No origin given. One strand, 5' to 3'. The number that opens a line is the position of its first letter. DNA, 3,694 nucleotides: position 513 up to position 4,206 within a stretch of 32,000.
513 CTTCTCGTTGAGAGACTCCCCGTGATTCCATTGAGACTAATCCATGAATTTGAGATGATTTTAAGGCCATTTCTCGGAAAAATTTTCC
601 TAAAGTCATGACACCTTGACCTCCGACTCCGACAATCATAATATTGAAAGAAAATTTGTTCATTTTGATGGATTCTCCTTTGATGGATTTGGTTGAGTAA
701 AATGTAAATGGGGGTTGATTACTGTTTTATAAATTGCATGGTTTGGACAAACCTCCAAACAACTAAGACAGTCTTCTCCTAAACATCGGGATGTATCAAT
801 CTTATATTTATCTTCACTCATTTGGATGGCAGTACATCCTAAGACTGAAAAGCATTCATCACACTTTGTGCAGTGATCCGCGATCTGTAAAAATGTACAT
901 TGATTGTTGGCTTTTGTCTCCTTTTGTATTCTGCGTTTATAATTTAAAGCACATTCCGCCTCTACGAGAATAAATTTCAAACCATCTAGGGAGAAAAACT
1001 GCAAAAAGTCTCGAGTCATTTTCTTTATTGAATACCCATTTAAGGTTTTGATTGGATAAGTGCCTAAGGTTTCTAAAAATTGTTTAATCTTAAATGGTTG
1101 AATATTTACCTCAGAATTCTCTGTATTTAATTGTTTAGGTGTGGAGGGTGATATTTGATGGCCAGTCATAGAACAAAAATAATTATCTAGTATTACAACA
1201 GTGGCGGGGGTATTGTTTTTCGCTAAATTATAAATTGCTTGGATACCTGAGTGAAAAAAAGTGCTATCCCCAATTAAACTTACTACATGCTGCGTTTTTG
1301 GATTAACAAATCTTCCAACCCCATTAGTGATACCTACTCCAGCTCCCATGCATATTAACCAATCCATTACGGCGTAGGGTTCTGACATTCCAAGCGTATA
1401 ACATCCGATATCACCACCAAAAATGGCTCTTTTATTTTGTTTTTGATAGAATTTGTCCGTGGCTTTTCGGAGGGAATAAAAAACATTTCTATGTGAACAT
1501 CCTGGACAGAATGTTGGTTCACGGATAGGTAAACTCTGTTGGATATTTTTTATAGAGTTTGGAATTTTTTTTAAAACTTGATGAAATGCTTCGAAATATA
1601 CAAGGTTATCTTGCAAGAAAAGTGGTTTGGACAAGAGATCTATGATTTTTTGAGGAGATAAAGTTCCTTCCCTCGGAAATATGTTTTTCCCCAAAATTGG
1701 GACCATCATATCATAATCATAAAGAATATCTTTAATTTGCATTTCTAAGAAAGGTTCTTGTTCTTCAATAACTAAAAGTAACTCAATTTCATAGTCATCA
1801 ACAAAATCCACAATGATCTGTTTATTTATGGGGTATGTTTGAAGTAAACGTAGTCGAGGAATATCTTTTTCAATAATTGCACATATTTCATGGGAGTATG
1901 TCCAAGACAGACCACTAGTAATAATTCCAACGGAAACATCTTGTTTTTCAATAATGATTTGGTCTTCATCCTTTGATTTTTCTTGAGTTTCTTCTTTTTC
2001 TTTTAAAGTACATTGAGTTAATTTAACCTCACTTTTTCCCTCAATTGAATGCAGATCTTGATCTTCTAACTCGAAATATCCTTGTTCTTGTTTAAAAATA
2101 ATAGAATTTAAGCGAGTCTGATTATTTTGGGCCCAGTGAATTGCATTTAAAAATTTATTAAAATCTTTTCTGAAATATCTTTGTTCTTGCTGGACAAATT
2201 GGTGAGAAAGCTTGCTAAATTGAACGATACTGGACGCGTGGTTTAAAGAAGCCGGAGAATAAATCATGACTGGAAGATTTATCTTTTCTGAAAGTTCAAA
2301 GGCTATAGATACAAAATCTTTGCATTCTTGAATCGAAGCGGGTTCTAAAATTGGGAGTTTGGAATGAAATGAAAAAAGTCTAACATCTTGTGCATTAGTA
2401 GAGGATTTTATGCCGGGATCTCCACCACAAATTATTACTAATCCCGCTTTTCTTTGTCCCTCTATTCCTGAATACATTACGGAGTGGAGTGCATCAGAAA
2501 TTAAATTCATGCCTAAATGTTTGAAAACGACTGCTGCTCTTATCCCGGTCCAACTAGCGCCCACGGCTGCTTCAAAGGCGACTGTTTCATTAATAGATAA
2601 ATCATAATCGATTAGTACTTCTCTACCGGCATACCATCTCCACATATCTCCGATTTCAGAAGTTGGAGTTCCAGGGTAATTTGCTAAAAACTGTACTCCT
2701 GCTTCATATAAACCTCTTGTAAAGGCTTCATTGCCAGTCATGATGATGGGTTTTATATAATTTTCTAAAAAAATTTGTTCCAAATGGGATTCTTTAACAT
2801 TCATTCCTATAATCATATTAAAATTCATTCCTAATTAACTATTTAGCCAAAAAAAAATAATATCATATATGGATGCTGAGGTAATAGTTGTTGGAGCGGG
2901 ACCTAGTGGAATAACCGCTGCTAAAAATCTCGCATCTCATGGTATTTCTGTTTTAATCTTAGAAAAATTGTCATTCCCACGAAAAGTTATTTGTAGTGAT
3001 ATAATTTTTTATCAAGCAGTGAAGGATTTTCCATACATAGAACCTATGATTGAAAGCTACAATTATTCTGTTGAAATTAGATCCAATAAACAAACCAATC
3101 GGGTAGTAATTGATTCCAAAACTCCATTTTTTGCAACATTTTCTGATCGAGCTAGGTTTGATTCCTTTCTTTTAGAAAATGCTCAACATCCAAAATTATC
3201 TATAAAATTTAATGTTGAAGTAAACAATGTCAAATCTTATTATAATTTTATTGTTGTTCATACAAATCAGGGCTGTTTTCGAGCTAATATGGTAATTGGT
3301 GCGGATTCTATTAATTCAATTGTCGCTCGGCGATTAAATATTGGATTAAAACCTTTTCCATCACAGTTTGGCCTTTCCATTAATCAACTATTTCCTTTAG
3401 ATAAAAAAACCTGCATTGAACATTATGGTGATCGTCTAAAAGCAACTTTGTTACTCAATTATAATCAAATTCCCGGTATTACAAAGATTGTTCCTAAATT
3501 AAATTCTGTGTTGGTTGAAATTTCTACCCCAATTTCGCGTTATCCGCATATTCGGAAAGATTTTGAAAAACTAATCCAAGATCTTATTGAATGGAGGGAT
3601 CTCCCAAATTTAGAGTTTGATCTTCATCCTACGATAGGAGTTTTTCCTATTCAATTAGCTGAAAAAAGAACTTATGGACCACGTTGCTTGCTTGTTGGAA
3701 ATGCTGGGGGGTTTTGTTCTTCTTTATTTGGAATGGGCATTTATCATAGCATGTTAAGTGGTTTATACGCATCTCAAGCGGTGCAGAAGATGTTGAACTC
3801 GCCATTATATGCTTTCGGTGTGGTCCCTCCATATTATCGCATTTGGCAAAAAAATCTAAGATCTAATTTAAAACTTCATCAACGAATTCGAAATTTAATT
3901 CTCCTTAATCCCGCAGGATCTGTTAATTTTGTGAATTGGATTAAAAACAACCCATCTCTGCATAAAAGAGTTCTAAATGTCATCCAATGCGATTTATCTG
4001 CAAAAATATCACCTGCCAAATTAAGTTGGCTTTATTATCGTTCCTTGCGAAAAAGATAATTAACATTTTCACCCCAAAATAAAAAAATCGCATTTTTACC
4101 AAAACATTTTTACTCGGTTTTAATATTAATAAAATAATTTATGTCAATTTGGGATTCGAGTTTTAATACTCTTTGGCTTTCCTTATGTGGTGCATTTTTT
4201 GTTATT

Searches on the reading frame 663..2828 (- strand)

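Call 26: search_protein_families(library=pfam, proteins=[window:663-2828:-], max_evalue=0.01)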
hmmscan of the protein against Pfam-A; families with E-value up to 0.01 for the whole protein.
window:663-2828:- (722 aa): 3 families
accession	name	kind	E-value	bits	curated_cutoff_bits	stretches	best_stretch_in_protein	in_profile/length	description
PF02775.26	TPP_enzyme_C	-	3.9e-17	62.9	21.9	1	473-596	1-127/151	Thiamine pyrophosphate enzyme, C-terminal TPP binding domain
PF01855.24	POR_N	-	1.2e-16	61.6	27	1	39-221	2-187/231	Pyruvate flavodoxin/ferredoxin oxidoreductase, thiamine diP-bdg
PF13237.11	Fer4_10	-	0.0083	16.5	25.5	0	650-695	6-53/53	4Fe-4S dicluster domain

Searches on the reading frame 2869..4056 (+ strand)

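Call 26: search_protein_families(library=pfam, proteins=[window:2869-4056:+], max_evalue=0.01)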
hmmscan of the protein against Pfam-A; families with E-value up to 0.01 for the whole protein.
window:2869-4056:+ (396 aa): 11 families
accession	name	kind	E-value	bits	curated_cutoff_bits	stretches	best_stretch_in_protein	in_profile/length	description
PF01494.25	FAD_binding_3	-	7.9e-11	42.2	22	1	3-164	2-175/349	FAD binding domain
PF13738.12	Pyr_redox_3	-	1.4e-09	38.1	30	1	6-145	1-131/305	Pyridine nucleotide-disulphide oxidoreductase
PF13450.12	NAD_binding_8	-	1.4e-06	28.9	21.9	1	7-35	1-29/68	NAD(P)-binding Rossmann-like domain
PF03486.20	HI0933_like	-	1.5e-06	28.3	50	1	4-41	2-40/244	HI0933-like protein Rossmann domain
PF01946.23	Thi4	-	4.3e-06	26.6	26.2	1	2-37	17-54/235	Thi4 family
PF07992.20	Pyr_redox_2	-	3.7e-05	23.7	26.1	1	4-82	2-79/291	Pyridine nucleotide-disulphide oxidoreductase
PF12831.13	FAD_oxidored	-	6.9e-05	22.8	27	1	4-35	1-32/416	FAD dependent oxidoreductase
PF00890.30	FAD_binding_2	-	0.00021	21.1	20.4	1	5-35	2-32/414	FAD binding domain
PF01266.30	DAO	-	0.00052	20.1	27.9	1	5-33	2-30/353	FAD dependent oxidoreductase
PF01134.28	GIDA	-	0.0024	17.4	22.1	1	4-32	1-30/391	Glucose inhibited division protein A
PF00070.33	Pyr_redox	-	0.0096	16.9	22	0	5-38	2-35/82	Pyridine nucleotide-disulphide oxidoreductase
